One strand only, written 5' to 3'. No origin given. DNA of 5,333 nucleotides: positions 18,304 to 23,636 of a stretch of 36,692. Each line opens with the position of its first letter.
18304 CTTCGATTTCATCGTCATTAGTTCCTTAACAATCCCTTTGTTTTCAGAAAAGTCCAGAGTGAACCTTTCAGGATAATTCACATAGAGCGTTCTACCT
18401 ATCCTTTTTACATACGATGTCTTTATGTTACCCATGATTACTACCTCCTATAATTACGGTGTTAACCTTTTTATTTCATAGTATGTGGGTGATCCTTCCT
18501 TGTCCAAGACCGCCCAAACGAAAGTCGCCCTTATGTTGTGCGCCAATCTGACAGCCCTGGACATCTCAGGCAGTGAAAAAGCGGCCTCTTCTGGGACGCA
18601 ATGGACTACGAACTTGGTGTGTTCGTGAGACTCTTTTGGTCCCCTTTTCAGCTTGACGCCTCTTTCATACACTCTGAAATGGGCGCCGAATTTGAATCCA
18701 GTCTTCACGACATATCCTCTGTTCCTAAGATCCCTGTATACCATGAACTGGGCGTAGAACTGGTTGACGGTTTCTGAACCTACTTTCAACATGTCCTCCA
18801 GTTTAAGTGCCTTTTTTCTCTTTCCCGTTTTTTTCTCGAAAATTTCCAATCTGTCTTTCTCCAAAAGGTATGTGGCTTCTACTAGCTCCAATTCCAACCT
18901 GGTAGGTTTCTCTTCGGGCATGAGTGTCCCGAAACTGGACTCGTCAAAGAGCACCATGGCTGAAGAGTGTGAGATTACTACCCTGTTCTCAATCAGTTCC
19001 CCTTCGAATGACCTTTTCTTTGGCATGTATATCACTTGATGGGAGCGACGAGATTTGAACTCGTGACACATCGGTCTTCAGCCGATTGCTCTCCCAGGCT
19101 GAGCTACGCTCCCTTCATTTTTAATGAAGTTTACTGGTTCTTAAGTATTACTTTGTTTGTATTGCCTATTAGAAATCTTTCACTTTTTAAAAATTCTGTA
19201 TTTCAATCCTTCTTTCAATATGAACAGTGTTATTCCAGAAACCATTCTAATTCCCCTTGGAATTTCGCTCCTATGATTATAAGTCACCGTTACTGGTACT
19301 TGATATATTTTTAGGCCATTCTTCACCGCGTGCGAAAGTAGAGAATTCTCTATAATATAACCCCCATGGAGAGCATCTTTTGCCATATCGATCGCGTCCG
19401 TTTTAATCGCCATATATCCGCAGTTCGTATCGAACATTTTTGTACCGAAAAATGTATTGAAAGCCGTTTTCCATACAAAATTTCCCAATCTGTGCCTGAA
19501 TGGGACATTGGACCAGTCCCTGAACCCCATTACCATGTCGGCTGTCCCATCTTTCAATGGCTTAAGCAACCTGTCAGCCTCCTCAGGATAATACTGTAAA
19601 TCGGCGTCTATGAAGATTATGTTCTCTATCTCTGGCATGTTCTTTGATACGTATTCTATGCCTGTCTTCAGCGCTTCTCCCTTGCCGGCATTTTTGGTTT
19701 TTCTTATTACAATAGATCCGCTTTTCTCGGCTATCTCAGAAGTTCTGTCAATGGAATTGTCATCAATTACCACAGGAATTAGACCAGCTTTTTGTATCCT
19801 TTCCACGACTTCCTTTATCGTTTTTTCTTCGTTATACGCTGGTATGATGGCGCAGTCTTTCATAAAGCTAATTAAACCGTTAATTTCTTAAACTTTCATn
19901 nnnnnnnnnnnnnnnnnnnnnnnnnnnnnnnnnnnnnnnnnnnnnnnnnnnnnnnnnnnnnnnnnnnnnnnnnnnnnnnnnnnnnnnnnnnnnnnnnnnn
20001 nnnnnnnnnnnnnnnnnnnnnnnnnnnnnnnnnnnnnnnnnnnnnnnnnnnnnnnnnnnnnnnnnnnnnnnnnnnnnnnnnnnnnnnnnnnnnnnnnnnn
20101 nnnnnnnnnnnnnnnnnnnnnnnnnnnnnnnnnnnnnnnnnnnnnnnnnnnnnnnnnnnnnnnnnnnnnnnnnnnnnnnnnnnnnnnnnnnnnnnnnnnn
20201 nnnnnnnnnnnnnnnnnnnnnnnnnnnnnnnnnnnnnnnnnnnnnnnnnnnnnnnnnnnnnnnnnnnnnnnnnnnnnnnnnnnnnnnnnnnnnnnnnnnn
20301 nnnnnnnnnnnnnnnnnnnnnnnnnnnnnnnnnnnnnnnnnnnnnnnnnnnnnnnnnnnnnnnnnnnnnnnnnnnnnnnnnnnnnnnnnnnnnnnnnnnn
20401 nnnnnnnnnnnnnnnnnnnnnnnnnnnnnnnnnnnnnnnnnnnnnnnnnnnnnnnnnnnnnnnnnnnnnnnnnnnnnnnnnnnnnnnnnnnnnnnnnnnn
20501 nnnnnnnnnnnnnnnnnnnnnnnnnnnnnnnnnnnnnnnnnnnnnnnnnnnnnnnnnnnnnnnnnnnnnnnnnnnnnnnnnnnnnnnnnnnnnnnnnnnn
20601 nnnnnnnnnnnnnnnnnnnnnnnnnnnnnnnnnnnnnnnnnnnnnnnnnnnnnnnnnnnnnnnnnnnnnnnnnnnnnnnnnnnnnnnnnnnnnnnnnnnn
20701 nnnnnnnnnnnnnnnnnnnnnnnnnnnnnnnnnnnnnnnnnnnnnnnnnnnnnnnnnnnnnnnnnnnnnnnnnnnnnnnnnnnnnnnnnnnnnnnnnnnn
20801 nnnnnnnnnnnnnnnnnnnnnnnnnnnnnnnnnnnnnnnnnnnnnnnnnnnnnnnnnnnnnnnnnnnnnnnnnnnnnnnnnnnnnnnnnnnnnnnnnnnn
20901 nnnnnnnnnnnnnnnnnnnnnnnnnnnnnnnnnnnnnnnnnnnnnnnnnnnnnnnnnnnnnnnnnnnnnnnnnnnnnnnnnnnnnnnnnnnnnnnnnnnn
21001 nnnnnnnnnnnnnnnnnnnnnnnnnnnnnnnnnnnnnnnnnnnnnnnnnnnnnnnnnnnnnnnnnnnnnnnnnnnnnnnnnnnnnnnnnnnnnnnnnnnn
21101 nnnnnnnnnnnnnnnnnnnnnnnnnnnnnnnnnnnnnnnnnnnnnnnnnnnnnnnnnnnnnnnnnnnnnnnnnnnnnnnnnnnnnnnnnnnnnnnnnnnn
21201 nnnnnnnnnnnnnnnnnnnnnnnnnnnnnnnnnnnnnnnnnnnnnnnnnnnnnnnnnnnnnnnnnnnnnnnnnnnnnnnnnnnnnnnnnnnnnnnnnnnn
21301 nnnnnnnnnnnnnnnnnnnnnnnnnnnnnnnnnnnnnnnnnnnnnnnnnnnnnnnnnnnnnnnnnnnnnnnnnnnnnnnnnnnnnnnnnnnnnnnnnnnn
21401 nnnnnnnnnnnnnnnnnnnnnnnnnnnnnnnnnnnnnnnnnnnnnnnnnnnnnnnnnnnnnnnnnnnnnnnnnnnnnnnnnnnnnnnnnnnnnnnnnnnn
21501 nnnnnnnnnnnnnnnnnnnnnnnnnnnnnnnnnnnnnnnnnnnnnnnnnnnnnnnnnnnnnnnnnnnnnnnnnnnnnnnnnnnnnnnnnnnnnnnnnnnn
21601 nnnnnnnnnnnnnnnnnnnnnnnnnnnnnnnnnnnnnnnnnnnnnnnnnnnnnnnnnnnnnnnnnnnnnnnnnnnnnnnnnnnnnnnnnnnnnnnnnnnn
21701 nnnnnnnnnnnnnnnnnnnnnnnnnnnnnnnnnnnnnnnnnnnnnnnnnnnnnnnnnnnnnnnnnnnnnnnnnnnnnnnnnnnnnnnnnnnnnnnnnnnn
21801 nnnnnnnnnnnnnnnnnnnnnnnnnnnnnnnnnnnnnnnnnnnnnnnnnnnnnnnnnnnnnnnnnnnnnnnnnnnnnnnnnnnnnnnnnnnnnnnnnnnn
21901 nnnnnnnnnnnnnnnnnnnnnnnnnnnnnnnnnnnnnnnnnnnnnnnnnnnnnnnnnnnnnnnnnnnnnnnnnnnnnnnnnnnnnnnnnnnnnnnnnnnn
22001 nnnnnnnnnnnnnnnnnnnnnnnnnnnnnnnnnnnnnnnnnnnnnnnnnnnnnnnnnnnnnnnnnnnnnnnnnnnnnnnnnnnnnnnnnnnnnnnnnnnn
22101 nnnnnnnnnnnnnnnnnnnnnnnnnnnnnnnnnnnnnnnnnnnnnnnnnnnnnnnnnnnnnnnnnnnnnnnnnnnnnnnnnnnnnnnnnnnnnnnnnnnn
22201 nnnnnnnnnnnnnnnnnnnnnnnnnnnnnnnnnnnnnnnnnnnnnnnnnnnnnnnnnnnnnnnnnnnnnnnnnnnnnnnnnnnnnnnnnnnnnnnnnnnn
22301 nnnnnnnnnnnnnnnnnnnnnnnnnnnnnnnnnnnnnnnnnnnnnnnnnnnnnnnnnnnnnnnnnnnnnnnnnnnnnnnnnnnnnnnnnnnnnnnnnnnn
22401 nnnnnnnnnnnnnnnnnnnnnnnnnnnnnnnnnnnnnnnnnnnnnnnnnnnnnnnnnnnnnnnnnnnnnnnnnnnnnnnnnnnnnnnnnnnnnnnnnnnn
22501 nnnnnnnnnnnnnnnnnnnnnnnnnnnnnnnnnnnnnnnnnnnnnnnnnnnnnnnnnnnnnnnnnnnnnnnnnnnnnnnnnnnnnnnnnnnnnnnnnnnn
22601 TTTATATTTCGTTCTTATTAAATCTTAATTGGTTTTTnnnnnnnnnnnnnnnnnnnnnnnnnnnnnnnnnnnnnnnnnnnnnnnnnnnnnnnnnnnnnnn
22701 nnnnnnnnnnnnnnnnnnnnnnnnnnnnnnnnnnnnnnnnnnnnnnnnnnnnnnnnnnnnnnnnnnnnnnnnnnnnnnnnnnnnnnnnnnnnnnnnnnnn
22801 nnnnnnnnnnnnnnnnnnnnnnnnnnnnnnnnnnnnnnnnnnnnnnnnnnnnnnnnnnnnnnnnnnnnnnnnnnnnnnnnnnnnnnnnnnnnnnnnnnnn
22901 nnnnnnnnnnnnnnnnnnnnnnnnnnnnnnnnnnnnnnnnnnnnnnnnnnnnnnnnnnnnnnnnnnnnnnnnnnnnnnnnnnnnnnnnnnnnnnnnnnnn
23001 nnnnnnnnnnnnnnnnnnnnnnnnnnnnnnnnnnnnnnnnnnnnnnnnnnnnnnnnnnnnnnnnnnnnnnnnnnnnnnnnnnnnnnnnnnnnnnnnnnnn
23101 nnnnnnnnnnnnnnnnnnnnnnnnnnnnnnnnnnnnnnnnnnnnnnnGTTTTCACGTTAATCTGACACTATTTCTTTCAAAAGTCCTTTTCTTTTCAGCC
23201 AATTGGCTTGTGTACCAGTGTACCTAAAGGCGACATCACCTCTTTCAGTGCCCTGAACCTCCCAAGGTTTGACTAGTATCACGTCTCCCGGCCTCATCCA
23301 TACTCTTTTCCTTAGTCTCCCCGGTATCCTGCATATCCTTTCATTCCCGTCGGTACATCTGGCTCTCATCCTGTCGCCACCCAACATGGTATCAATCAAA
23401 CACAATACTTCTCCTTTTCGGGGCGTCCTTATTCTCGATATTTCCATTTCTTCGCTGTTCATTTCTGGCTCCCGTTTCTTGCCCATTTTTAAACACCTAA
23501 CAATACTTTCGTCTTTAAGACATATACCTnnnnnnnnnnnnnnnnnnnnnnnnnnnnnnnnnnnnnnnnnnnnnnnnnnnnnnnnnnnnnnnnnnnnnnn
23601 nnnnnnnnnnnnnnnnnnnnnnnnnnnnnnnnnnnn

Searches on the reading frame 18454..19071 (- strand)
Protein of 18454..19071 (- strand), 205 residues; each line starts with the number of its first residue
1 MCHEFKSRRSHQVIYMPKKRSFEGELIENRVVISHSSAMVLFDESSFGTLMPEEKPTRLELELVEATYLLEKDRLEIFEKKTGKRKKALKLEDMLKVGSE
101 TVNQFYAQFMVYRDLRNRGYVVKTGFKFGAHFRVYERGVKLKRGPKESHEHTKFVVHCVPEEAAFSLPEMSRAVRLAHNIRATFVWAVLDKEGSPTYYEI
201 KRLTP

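Call 52: search_protein_families(library=pfam, proteins=[window:18454-19071:-], max_evalue=0.01)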
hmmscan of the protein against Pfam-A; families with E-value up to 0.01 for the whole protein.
window:18454-19071:- (205 aa): 2 families
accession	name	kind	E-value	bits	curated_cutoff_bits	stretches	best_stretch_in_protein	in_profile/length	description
PF01974.23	tRNA_int_endo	-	1e-26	93.3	27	1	105-197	1-85/85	tRNA intron endonuclease, catalytic C-terminal domain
PF02778.19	tRNA_int_endo_N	-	1.1e-09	38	21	1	23-80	2-57/67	tRNA intron endonuclease, N-terminal domain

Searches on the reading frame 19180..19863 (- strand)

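Call 52: search_protein_families(library=pfam, proteins=[window:19180-19863:-], max_evalue=0.01)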
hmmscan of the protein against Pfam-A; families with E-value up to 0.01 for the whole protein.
window:19180-19863:- (227 aa): 2 families
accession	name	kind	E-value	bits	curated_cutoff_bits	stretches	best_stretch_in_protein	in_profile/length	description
PF00535.33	Glycos_transf_2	-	1.2e-24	87.6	23.3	1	5-138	2-144/168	Glycosyl transferase family 2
PF20202.4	DUF6564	-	0.0027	17.8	25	0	52-104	61-113/230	Domain of unknown function (DUF6564)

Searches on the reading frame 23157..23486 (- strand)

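Call 52: search_protein_families(library=pfam, proteins=[window:23157-23486:-], max_evalue=0.01)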
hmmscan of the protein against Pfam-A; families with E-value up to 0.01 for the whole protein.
window:23157-23486:- (109 aa): 1 family
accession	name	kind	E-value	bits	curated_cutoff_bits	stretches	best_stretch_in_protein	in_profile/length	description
PF01176.25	eIF-1a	-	1.3e-19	70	30.2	1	25-88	1-64/64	Translation initiation factor 1A / IF-1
